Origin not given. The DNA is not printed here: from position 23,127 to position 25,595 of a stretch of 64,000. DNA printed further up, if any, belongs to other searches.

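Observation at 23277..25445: In-frame TrmB-ThrC fusion ORF retaining an internal Shine-Dalgarno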

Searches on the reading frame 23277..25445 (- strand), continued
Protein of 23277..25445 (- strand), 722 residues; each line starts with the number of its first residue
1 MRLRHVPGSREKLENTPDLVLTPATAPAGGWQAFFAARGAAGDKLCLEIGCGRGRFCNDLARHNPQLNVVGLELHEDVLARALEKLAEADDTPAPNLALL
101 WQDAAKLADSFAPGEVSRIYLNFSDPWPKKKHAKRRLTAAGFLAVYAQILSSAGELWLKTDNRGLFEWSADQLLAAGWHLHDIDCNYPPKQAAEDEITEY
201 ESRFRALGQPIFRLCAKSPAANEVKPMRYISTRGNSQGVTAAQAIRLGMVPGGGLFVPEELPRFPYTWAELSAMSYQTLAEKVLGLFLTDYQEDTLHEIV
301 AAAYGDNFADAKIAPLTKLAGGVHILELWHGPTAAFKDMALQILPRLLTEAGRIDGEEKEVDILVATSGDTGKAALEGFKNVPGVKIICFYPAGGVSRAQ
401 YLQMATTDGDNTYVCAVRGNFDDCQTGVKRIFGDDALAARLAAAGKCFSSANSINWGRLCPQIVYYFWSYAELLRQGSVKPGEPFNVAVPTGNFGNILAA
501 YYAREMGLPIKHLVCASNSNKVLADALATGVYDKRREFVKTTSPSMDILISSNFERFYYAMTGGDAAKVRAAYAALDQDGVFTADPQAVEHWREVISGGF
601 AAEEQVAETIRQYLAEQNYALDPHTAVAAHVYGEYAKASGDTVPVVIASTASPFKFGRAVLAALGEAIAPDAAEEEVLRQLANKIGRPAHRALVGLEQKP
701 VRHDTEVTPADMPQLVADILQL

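Call 8: find_related_loci(query=A1, collection=genome_contigs, flank=6000)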
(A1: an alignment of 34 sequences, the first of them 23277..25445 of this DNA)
Query A1 (722 aa) in genome_contigs; peptide patterns used: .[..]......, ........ (x = any residue, [..] = any of these).
600 stretches matched a pattern (row limit reached: there are more); 595 encode a relative of the query (tblastn E <= 1e-3); the best 80 are kept; 80 distinct loci.
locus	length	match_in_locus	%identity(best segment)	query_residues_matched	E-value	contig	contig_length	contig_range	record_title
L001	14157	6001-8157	50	1-722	0e+0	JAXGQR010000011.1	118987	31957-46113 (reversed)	MAG: Dehalobacterium sp. isolate AnMBR.bin330 bin330_11, whole genome shotgun sequence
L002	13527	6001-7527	53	215-721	3e-171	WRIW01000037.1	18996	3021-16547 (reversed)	MAG: Clostridiales bacterium isolate Nt197P3bin58 Ga0082212_10004629, whole genome shotgun sequence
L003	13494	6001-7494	55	227-722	8e-171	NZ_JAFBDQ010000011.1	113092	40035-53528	Halanaerobacter jeridensis strain DSM 23230 Ga0454029_11, whole genome shotgun sequence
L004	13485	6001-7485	53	229-720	4e-170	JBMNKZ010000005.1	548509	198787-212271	MAG: Bacillota bacterium isolate SBF912LR0HQ0055 contig_39664, whole genome shotgun sequence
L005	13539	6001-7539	54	212-720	3e-169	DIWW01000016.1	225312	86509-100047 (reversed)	MAG TPA_asm: Peptococcaceae bacterium UBA6096 UBA6096_contig_1548, whole genome shotgun sequence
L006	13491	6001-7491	54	227-722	4e-165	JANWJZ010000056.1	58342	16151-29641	MAG: Halanaerobiales bacterium isolate CRAIB_MAG80 c_000000065698, whole genome shotgun sequence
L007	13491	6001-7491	54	227-722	2e-164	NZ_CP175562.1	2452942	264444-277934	Natroniella sp. ANB-PHB2 chromosome, complete genome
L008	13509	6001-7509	51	220-720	1e-160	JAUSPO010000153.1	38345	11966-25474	MAG: Bacillota bacterium isolate E21_metabat.bin.75 E21_k141_230381, whole genome shotgun sequence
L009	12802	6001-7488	50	229-722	7e-159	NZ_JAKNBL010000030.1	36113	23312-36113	Pelotomaculum terephthalicicum JT 30, whole genome shotgun sequence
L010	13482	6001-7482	52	227-722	2e-158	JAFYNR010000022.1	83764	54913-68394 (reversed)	MAG: Clostridia bacterium isolate RGIG7256 Water_buffalos_Cecum-4__c213549, whole genome shotgun sequence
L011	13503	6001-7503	52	223-722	9e-159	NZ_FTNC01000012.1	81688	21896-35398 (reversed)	Halanaerobium kushneri strain ATCC 700103, whole genome shotgun sequence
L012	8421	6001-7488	51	227-720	3e-158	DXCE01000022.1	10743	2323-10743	MAG TPA_asm: Candidatus Eubacterium faecavium isolate ChiHecec3B27-3607 ChiHecec3B27__C160014_L10743_SAMN08009885, whole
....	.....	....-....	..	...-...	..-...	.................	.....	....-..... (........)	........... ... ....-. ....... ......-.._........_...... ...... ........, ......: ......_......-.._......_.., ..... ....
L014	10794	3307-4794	51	229-721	8e-158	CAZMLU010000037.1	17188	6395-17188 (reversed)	MAG TPA_asm: uncultured Desulfovibrionaceae bacterium isolate binchicken_co32_435 genome assembly, contig: NODE_5190_len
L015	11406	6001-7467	53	229-722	2e-157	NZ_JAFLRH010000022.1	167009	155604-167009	Paradesulfitobacterium ferrireducens strain PLL0 L1_ctg0007, whole genome shotgun sequence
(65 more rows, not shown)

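Call 10: find_encoding_contigs(protein=P0002, flank=6000, max_places=2)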
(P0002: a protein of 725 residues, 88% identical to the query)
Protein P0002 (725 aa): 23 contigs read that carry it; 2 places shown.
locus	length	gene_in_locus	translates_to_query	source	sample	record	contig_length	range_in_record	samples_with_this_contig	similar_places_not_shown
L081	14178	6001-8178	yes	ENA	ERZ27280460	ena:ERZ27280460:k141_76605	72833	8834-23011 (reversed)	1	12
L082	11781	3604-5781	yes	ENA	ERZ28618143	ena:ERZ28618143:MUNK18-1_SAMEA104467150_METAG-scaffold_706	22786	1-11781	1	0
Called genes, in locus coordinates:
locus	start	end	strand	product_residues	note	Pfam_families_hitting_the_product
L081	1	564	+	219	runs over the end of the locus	PF03167:UDG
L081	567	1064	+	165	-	PF01467:CTP_transf_like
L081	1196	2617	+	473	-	PF00682:HMGL-like, PF02436:PYC_OADA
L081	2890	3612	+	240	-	PF12847:Methyltransf_18, PF04816:TrmK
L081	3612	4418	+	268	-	PF01784:DUF34_NIF3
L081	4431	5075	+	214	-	PF02589:LUD_dom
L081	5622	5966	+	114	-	-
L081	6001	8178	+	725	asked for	PF02390:Methyltransf_4, PF13649:Methyltransf_25 (weak), PF13847:Methyltransf_31 (weak), PF08242:Methyltransf_12 (weak), PF14821:Thr_synth_N, PF00291:PALP, PF24857:THR4_C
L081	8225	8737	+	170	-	PF00731:AIRC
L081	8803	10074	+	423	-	PF00206:Lyase_1, PF10397:ADSL_C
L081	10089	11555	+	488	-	PF13522:GATase_6, PF13537:GATase_7, PF00156:Pribosyltran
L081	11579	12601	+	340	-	PF00586:AIRS, PF02769:AIRS_C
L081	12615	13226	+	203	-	PF00551:Formyl_trans_N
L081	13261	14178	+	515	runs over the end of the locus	PF02142:MGS, PF01808:AICARFT_IMPCHas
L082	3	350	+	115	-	?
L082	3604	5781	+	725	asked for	PF02390:Methyltransf_4, PF13649:Methyltransf_25 (weak), PF13847:Methyltransf_31 (weak), PF08242:Methyltransf_12 (weak), PF14821:Thr_synth_N, PF00291:PALP, PF24857:THR4_C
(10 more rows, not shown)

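Call 11: find_encoding_contigs(protein=P0020, flank=6000, max_places=2)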
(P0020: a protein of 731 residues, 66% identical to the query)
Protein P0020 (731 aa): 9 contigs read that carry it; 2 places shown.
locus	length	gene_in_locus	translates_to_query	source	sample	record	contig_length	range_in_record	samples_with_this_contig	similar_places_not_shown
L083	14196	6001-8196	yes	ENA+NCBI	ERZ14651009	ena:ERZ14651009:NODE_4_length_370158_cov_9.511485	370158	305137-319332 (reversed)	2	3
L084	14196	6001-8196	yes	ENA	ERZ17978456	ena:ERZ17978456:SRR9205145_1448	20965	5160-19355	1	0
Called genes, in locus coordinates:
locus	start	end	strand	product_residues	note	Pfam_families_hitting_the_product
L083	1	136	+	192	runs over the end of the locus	PF01558:POR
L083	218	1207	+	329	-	-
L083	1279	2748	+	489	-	PF00749:tRNA-synt_1c, PF19269:Anticodon_2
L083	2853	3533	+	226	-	PF12847:Methyltransf_18, PF04816:TrmK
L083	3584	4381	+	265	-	PF01784:DUF34_NIF3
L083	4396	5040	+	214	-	PF02589:LUD_dom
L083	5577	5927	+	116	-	-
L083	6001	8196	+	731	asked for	PF02390:Methyltransf_4, PF13649:Methyltransf_25 (faint), PF14821:Thr_synth_N, PF00291:PALP, PF24857:THR4_C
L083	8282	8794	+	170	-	PF00731:AIRC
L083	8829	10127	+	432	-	PF00206:Lyase_1, PF10397:ADSL_C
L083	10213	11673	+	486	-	PF13522:GATase_6, PF13537:GATase_7, PF00156:Pribosyltran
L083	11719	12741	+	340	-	PF00586:AIRS, PF02769:AIRS_C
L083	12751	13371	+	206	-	PF00551:Formyl_trans_N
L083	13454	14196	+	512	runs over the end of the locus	PF02142:MGS, PF01808:AICARFT_IMPCHas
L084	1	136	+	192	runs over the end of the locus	PF01558:POR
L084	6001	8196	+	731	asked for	PF02390:Methyltransf_4, PF13649:Methyltransf_25 (faint), PF14821:Thr_synth_N, PF00291:PALP, PF24857:THR4_C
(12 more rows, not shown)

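Call 12: find_encoding_contigs(protein=P0042, flank=6000, max_places=2)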
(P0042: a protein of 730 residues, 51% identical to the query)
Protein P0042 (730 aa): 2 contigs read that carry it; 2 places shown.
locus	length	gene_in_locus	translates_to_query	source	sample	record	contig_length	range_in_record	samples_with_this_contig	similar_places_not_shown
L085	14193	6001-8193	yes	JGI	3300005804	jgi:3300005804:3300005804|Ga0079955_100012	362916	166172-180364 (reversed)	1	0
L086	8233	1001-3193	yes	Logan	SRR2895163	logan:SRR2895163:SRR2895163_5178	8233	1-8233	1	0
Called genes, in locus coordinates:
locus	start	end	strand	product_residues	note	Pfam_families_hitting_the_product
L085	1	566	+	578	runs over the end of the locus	PF13510:Fer2_4, PF00037:Fer4 (faint), PF10588:NADH-G_4Fe-4S_3, PF22117:Fer4_Nqo3 (weak), PF12838:Fer4_7 (weak), PF13187:Fer4_9 (weak), PF02906:Fe_hyd_lg_C, PF02256:Fe_hyd_SSU, +1 more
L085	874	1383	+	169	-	PF12822:ECF_trnsprt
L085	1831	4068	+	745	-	PF13187:Fer4_9 (weak), PF13237:Fer4_10 (weak), PF02906:Fe_hyd_lg_C, PF04060:FeS, PF00158:Sigma54_activat, PF14532:Sigma54_activ_2, PF25601:AAA_lid_14, PF02954:HTH_8, +4 more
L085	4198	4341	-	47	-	-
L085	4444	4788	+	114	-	-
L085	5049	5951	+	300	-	PF00753:Lactamase_B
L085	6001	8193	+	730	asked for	PF24675:NpmA (weak), PF02390:Methyltransf_4, PF13649:Methyltransf_25 (faint), PF13847:Methyltransf_31 (faint), PF14821:Thr_synth_N, PF00291:PALP, PF24857:THR4_C (weak)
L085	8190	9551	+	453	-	PF17125:Methyltr_RsmF_N, PF01189:Methyltr_RsmB-F, PF17126:RsmF_methylt_CI, PF13636:Methyltranf_PUA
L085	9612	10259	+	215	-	PF00027:cNMP_binding, PF13545:HTH_Crp_2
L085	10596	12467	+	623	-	PF17425:Arylsulfotran_N, PF05935:Arylsulfotrans, PF14269:Arylsulfotran_2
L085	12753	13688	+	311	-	PF00890:FAD_binding_2, PF01134:GIDA (weak), PF01266:DAO (weak), PF01946:Thi4 (weak), PF03486:HI0933_like (weak), PF07992:Pyr_redox_2, PF12831:FAD_oxidored, PF13738:Pyr_redox_3, +4 more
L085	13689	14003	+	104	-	PF00085:Thioredoxin, PF13098:Thioredoxin_2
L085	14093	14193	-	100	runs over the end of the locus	PF13451:zf_Tbcl, PF23477:zf_Tbcl_2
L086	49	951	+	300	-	PF00753:Lactamase_B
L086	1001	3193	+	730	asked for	PF24675:NpmA (weak), PF02390:Methyltransf_4, PF13649:Methyltransf_25 (faint), PF13847:Methyltransf_31 (faint), PF14821:Thr_synth_N, PF00291:PALP, PF24857:THR4_C (weak)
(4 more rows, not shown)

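Call 13: find_encoding_contigs(protein=P0044, flank=6000, max_places=1)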
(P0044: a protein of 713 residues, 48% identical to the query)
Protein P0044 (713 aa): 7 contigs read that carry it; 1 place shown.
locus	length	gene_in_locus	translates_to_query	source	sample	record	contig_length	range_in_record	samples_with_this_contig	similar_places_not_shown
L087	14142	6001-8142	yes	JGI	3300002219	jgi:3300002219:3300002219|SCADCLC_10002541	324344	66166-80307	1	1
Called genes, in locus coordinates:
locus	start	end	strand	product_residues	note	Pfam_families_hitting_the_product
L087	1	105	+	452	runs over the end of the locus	PF02347:GDC-P, PF00266:Aminotran_5 (weak)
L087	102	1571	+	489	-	PF02347:GDC-P, PF21478:GcvP2_C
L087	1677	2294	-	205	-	PF09335:VTT_dom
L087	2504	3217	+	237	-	PF12847:Methyltransf_18, PF04816:TrmK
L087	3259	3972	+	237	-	PF24481:CT398_CC (weak), PF28019:HmpF (weak), PF02591:Zn_ribbon_9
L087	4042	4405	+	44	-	-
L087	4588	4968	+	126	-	-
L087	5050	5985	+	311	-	PF00892:EamA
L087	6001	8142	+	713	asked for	PF02390:Methyltransf_4, PF13649:Methyltransf_25 (weak), PF13847:Methyltransf_31 (faint), PF14821:Thr_synth_N, PF00291:PALP, PF24857:THR4_C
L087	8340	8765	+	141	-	PF07486:Hydrolase_2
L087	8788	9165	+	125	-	-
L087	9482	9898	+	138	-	PF03306:AAL_decarboxy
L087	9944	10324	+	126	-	PF03306:AAL_decarboxy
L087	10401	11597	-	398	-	PF07690:MFS_1, PF12832:MFS_1_like (faint)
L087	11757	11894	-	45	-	-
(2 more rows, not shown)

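Call 14: find_encoding_contigs(protein=P0038, flank=6000, max_places=1)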
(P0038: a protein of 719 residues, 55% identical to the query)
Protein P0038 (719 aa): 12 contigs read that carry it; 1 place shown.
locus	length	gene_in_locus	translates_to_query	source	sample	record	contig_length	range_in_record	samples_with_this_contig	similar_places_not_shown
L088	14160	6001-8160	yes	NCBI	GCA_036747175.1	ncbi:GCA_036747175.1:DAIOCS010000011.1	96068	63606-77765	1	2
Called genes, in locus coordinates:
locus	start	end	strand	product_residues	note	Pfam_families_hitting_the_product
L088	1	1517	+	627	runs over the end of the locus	PF00474:SSF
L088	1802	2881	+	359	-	PF00535:Glycos_transf_2, PF04138:GtrA_DPMS_TM (weak)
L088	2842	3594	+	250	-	-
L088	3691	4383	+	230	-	PF12847:Methyltransf_18, PF04816:TrmK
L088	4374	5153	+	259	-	PF01784:DUF34_NIF3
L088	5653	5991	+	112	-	-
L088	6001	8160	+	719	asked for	PF02390:Methyltransf_4, PF13649:Methyltransf_25 (weak), PF13847:Methyltransf_31 (weak), PF14821:Thr_synth_N, PF00291:PALP, PF24857:THR4_C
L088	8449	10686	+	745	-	PF02901:PFL-like, PF01228:Gly_radical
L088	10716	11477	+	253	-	PF13353:Fer4_12, PF04055:Radical_SAM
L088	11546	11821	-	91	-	PF13451:zf_Tbcl, PF23477:zf_Tbcl_2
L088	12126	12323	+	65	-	PF00313:CSD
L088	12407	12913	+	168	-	PF00149:Metallophos (weak), PF12850:Metallophos_2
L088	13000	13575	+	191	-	PF00857:Isochorismatase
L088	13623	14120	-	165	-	PF03073:TspO_MBR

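Call 15: find_encoding_contigs(protein=P0037, flank=6000, max_places=1)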
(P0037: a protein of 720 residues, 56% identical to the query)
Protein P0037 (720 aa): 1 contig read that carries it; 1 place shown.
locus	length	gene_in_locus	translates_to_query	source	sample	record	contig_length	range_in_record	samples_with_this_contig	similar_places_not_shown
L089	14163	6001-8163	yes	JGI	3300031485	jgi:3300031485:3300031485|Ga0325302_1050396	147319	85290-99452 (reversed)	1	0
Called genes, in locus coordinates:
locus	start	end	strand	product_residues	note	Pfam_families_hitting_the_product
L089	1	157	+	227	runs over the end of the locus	PF09359:VTC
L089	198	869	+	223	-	PF16316:DUF4956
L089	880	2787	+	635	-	PF08757:CotH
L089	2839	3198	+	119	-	-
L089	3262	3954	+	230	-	PF12847:Methyltransf_18, PF04816:TrmK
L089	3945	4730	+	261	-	PF01784:DUF34_NIF3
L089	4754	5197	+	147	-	PF06445:GyrI-like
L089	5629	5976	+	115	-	-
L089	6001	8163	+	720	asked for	PF02390:Methyltransf_4, PF08242:Methyltransf_12 (faint), PF13649:Methyltransf_25 (weak), PF13847:Methyltransf_31 (weak), PF14821:Thr_synth_N, PF00291:PALP, PF24857:THR4_C (weak)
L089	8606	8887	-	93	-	PF13451:zf_Tbcl, PF23477:zf_Tbcl_2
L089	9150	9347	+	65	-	PF00313:CSD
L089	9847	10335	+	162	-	PF00149:Metallophos (faint), PF12850:Metallophos_2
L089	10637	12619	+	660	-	PF04851:ResIII, PF17757:UvrB_inter, PF27431:UvrB_3rd, PF00271:Helicase_C, PF12344:UvrB, PF02151:UVR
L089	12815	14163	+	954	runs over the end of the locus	PF00005:ABC_tran (faint), PF02463:SMC_N (faint), PF03193:RsgA_GTPase (faint), PF13191:AAA_16 (faint), PF13476:AAA_23 (faint), PF13481:AAA_25 (faint), PF17760:UvrA_inter, PF17755:UvrA_DNA-bind, +2 more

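Call 16: find_encoding_contigs(protein=P0016, flank=6000, max_places=1)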
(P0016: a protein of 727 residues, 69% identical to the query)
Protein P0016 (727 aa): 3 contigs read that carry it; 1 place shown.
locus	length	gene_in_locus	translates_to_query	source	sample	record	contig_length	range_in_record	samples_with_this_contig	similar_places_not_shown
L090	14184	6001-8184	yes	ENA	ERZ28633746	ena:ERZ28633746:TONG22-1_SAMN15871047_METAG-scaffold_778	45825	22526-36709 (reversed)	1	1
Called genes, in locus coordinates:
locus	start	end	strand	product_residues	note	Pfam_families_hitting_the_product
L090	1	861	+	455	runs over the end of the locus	PF18073:Zn_ribbon_LapB, PF03796:DnaB_C (faint), PF06745:ATPase, PF08423:Rad51 (faint), PF13481:AAA_25, PF13401:AAA_22 (weak), PF05362:Lon_C (weak), PF13541:ChlI, +1 more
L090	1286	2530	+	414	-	PF00817:IMS, PF21999:IMS_HHH_1 (weak), PF11799:IMS_C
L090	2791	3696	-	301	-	PF04055:Radical_SAM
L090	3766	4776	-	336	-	PF01040:UbiA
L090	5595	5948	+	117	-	-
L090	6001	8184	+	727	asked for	PF02390:Methyltransf_4, PF13847:Methyltransf_31 (weak), PF24675:NpmA (weak), PF14821:Thr_synth_N, PF00291:PALP, PF24857:THR4_C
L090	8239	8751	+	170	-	PF00731:AIRC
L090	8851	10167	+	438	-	PF00206:Lyase_1, PF10397:ADSL_C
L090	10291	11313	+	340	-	PF00586:AIRS, PF02769:AIRS_C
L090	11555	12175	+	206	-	PF00551:Formyl_trans_N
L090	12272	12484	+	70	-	PF09855:Zn_ribbon_13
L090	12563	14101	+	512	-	PF02142:MGS, PF01808:AICARFT_IMPCHas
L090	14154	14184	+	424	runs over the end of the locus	PF02844:GARS_N, PF01071:GARS_A, PF02655:ATP-grasp_3 (weak), PF02786:CPSase_L_D2 (weak), PF02222:ATP-grasp (weak), PF02843:GARS_C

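Call 17: find_encoding_contigs(protein=P0005, flank=3000, max_places=1)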
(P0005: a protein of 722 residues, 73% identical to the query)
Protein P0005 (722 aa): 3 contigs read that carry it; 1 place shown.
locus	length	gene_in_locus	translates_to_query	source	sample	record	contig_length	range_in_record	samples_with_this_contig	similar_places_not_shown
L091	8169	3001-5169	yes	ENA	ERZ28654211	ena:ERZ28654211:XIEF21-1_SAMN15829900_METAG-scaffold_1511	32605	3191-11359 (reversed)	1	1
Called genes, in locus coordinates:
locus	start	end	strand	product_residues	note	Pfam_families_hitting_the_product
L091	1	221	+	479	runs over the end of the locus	PF00682:HMGL-like, PF02436:PYC_OADA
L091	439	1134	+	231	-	PF12847:Methyltransf_18, PF04816:TrmK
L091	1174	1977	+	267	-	PF01784:DUF34_NIF3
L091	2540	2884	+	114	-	-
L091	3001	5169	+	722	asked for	PF02390:Methyltransf_4, PF13649:Methyltransf_25, PF13847:Methyltransf_31, PF24675:NpmA (weak), PF08241:Methyltransf_11 (weak), PF14821:Thr_synth_N, PF00291:PALP, PF24857:THR4_C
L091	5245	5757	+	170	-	PF00731:AIRC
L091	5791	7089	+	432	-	PF00206:Lyase_1, PF10397:ADSL_C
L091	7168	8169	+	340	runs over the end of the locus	PF00586:AIRS, PF02769:AIRS_C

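Call 18: find_encoding_contigs(protein=P0027, flank=3000, max_places=1)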
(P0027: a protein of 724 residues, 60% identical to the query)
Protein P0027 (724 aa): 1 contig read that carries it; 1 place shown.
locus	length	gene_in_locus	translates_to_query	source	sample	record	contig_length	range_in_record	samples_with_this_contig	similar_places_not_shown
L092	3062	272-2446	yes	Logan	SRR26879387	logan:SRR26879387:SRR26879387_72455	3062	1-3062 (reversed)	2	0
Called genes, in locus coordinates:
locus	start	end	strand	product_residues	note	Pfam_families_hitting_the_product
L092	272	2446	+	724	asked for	PF02390:Methyltransf_4, PF14821:Thr_synth_N, PF00291:PALP, PF24857:THR4_C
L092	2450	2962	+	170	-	PF00731:AIRC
